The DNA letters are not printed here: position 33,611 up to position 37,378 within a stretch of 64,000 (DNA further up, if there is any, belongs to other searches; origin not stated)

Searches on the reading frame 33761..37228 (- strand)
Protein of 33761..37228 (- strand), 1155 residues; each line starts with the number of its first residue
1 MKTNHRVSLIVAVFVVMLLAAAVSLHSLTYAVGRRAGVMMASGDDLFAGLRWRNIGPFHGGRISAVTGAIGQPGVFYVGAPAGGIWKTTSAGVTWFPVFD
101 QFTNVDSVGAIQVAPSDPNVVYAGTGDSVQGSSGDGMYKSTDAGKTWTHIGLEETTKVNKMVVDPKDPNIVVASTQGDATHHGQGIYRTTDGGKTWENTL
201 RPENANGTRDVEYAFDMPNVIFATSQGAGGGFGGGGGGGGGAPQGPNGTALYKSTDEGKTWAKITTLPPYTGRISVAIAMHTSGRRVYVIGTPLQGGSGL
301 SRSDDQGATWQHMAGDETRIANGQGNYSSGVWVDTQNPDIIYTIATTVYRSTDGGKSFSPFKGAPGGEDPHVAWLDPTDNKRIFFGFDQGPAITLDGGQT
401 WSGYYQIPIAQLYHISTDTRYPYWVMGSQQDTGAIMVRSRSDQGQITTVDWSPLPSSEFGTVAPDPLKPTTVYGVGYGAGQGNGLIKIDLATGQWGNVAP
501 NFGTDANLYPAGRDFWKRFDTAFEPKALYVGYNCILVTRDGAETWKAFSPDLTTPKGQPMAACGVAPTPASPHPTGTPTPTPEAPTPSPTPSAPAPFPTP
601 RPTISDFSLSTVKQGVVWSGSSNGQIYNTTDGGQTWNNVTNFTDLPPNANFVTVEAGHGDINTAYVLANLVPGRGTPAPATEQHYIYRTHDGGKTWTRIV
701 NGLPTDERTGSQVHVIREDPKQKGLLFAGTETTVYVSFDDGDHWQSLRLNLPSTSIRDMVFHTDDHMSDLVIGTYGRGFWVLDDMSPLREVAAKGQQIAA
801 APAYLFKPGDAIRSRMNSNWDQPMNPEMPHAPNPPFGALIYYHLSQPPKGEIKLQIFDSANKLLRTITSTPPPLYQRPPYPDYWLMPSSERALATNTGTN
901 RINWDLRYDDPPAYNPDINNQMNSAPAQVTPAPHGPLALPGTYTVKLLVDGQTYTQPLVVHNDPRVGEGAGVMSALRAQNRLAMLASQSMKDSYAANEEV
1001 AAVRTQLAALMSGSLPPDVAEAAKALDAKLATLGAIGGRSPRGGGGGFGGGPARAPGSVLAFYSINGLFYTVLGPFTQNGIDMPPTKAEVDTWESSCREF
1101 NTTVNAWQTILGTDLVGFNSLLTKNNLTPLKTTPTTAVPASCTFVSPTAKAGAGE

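Call 82: search_protein_families(library=pfam, proteins=[window:33761-37228:-], max_evalue=0.01)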
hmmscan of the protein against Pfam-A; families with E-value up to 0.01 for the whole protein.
window:33761-37228:- (1155 aa): 7 families
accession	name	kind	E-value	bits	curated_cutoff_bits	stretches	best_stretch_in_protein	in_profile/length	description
PF15902.12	Sortilin-Vps10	-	1.6e-32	113.3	33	4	85-201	3-114/446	Sortilin, neurotensin receptor 3,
PF02012.26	BNR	-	2.6e-14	51.3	27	0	187-197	1-11/12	BNR/Asp-box repeat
PF14870.12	PSII_BNR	-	3.7e-09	36.7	27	1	138-200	85-141/303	Photosynthesis system II assembly factor YCF48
PF13088.12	BNR_2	-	4.8e-09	36.4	31.4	0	249-359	138-249/277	BNR repeat-like domain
PF24316.1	Tli3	-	3.3e-06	27.9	27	0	161-203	55-104/129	T6SS Tli3 immunity protein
PF15899.11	BNR_6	-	1.5e-05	25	27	0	138-150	2-14/14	BNR-Asp box repeat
PF19755.4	DUF6242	-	0.0013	19.1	29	0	260-356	129-215/217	Domain of unknown function (DUF6242)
